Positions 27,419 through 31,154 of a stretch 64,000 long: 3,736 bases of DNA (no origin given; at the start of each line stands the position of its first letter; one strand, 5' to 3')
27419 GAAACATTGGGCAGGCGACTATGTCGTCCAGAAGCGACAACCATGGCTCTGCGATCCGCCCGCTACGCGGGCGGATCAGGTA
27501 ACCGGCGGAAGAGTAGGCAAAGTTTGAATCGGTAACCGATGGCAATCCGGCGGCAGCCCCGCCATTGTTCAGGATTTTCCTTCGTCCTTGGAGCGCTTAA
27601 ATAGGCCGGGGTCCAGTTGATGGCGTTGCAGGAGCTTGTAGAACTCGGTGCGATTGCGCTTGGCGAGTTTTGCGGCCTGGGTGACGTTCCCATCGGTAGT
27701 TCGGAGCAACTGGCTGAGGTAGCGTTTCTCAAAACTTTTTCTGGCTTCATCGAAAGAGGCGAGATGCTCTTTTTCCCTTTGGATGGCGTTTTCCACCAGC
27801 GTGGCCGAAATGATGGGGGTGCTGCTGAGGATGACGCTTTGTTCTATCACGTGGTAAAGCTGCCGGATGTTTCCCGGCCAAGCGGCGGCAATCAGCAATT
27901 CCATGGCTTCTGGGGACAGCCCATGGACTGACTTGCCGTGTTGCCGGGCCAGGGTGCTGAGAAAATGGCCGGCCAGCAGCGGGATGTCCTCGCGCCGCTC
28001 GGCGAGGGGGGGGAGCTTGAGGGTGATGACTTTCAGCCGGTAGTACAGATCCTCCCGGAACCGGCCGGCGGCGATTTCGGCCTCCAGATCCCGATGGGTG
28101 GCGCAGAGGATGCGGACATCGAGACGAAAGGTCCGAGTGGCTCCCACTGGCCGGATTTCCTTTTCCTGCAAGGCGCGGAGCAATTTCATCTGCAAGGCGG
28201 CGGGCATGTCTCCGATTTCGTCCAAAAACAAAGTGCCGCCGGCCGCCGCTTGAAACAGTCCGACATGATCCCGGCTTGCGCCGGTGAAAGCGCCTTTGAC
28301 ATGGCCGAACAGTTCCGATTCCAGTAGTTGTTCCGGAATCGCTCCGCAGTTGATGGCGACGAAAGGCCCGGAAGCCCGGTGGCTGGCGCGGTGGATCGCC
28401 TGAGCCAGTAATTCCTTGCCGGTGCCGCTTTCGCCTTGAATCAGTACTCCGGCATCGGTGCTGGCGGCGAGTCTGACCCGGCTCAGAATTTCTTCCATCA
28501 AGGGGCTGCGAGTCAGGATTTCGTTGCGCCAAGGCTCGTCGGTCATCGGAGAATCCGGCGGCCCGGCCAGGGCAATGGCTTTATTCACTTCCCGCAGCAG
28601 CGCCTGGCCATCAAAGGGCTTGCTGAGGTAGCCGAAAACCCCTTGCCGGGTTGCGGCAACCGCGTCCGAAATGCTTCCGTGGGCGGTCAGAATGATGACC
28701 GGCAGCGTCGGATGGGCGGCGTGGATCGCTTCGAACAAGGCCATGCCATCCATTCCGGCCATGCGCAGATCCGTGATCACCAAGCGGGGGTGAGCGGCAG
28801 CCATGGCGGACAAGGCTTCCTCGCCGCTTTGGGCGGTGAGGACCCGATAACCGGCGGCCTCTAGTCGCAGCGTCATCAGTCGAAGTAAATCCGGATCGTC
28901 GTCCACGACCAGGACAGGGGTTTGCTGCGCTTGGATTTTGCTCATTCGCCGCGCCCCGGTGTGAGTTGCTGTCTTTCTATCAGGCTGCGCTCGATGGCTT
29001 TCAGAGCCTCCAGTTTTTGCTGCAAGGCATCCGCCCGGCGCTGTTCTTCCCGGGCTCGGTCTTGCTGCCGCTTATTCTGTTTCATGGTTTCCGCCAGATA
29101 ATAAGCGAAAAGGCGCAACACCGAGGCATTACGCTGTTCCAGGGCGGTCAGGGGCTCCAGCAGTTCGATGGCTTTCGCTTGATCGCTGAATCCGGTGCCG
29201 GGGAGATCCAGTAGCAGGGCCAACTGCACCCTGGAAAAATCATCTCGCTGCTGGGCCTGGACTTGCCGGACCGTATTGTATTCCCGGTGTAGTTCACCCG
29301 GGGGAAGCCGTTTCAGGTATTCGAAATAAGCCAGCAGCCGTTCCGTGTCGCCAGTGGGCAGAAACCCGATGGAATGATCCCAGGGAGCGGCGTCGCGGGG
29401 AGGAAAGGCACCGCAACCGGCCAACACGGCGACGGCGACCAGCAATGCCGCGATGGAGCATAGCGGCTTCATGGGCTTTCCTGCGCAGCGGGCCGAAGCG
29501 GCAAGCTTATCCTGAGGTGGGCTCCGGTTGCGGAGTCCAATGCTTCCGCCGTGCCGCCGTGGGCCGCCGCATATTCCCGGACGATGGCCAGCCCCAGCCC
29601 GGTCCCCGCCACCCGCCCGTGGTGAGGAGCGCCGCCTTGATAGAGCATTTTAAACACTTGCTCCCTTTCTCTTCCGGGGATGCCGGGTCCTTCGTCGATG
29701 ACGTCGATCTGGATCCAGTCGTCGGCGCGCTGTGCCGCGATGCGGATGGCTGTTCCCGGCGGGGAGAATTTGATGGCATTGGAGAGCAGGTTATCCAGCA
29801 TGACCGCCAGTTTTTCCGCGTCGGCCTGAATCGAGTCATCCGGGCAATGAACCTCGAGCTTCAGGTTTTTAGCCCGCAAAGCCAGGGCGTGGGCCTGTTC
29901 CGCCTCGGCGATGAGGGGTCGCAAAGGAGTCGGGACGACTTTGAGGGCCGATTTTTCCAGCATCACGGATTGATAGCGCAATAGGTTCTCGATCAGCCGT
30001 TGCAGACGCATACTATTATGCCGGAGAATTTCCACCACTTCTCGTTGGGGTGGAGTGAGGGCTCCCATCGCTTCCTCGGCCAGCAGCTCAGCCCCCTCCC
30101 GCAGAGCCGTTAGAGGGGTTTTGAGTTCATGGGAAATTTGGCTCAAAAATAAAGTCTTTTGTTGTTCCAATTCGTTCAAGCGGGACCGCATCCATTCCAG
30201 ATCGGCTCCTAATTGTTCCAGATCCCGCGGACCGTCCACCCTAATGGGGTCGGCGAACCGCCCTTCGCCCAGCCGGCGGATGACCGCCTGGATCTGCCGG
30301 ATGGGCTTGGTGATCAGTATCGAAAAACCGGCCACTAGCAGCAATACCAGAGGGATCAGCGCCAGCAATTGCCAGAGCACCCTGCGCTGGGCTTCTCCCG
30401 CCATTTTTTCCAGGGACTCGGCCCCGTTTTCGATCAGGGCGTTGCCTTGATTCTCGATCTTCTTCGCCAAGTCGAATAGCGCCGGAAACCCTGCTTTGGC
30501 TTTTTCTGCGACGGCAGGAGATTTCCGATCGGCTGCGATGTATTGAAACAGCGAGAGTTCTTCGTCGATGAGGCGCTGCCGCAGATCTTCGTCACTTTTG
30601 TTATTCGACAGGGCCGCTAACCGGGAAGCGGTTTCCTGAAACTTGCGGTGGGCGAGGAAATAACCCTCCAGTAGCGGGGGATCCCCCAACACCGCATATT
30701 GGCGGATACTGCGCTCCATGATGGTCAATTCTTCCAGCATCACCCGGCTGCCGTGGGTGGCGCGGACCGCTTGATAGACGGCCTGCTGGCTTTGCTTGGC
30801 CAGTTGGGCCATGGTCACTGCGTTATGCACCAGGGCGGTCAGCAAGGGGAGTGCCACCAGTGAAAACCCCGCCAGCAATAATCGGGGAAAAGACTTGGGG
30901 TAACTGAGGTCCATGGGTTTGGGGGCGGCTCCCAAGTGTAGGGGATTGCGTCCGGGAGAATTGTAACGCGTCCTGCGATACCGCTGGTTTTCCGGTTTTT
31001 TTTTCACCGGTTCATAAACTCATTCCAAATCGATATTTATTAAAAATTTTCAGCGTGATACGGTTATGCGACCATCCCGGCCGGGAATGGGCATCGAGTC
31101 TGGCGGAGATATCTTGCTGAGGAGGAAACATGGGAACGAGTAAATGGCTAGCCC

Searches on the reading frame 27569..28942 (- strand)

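Call 8: search_protein_families(library=pfam, proteins=[window:27569-28942:-], max_evalue=1)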
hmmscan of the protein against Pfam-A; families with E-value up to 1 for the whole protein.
window:27569-28942:- (457 aa): 17 families
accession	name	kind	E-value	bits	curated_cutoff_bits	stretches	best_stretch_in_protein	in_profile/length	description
PF00158.32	Sigma54_activat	-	2.6e-72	242.4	20.2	1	143-308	2-167/168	Sigma-54 interaction domain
PF00072.30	Response_reg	-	3.9e-30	104.7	30.2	1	10-119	1-110/111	Response regulator receiver domain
PF25601.1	AAA_lid_14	-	8e-25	86.9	27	1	315-393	2-80/87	AAA+ ATPase lid domain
PF14532.12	Sigma54_activ_2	-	1.3e-23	84.2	25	1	144-313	2-138/138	Sigma-54 interaction domain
PF07728.20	AAA_5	-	1.6e-07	31.9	22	1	165-265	1-97/139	AAA domain (dynein-related subfamily)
PF00004.35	AAA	-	1.1e-05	26.4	21.2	1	166-299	1-127/131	ATPase family associated with various cellular activities (AAA)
PF02954.25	HTH_8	-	0.00015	21.8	22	1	402-426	3-27/42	Bacterial regulatory protein, Fis family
PF13191.12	AAA_16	-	0.00023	22.1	32.6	1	145-259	5-121/167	AAA ATPase domain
PF01078.27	Mg_chelatase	-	0.0025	17.7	20.3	0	156-184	15-43/207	Magnesium chelatase, subunit ChlI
PF23198.2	PDE8A_N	-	0.0091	16.3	29.6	1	28-85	31-89/147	PDE8A-like, N-terminal domain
PF06490.17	FleQ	-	0.034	14.9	22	1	10-116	2-100/108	Flagellar regulatory protein FleQ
PF07726.17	AAA_3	-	0.082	13.2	27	1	166-285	2-112/131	ATPase family associated with various cellular activities (AAA)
PF06131.16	DUF963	-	0.099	12.5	21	1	368-384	4-20/36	Schizosaccharomyces pombe repeat of unknown function (DUF963)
PF25201.1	nSTAND6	-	0.13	12.7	27.7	1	162-216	17-68/148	Novel STAND NTPase 6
PF06068.19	TIP49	-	0.14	11.7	23.8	1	164-201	51-87/347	TIP49 P-loop domain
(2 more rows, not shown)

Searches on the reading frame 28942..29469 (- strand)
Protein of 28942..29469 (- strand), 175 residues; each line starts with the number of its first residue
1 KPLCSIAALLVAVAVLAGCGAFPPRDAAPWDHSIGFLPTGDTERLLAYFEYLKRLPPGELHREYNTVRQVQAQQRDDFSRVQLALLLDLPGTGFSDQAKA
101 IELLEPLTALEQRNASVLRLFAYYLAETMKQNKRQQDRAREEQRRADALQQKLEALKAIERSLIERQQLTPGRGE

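Call 8: search_protein_families(library=pfam, proteins=[window:28942-29469:-], max_evalue=1)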
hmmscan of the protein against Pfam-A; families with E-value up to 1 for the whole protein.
window:28942-29469:- (175 aa): 2 families
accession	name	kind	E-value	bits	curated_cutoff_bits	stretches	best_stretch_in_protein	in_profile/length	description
PF19704.5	DNAPKcs_CC5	-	0.042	12.6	25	1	97-156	578-637/692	DNA-PKcs, CC5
PF17256.7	ANAPC16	-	0.15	12.9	25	1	120-155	32-65/80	Anaphase-promoting complex, subunit 16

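Call 68: search_protein_families(library=ncbifam, proteins=[window:28942-29469:-], max_evalue=0.1)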
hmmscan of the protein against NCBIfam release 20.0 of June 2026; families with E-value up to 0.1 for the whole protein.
window:28942-29469:- (175 aa): 0 families

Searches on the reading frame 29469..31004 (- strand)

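Call 8: search_protein_families(library=pfam, proteins=[window:29469-31004:-], max_evalue=1)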
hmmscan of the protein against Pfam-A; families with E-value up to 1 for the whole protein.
window:29469-31004:- (511 aa): 7 families
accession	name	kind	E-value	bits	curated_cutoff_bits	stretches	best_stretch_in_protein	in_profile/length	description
PF02518.31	HATPase_c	-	2.4e-22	79.9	26.4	1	395-504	2-110/111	Histidine kinase-, DNA gyrase B-, and HSP90-like ATPase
PF00512.31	HisKA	-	1.2e-14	54.5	26.9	1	283-345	2-61/66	His Kinase A (phospho-acceptor) domain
PF00672.30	HAMP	-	4.4e-09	37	25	1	230-278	5-53/53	HAMP domain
PF13581.12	HATPase_c_2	-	9.9e-05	22.8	27.4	1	366-479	3-109/127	Histidine kinase-like ATPase domain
PF05227.19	CHASE3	-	0.001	19.4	28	1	89-147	18-80/138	CHASE3 domain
PF01874.21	CitG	-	0.033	14.2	27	1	126-184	133-191/284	ATP:dephospho-CoA triphosphoribosyl transferase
PF19903.4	DUF6376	-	0.28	11.9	27.3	0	64-111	11-58/116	Family of unknown function (DUF6376)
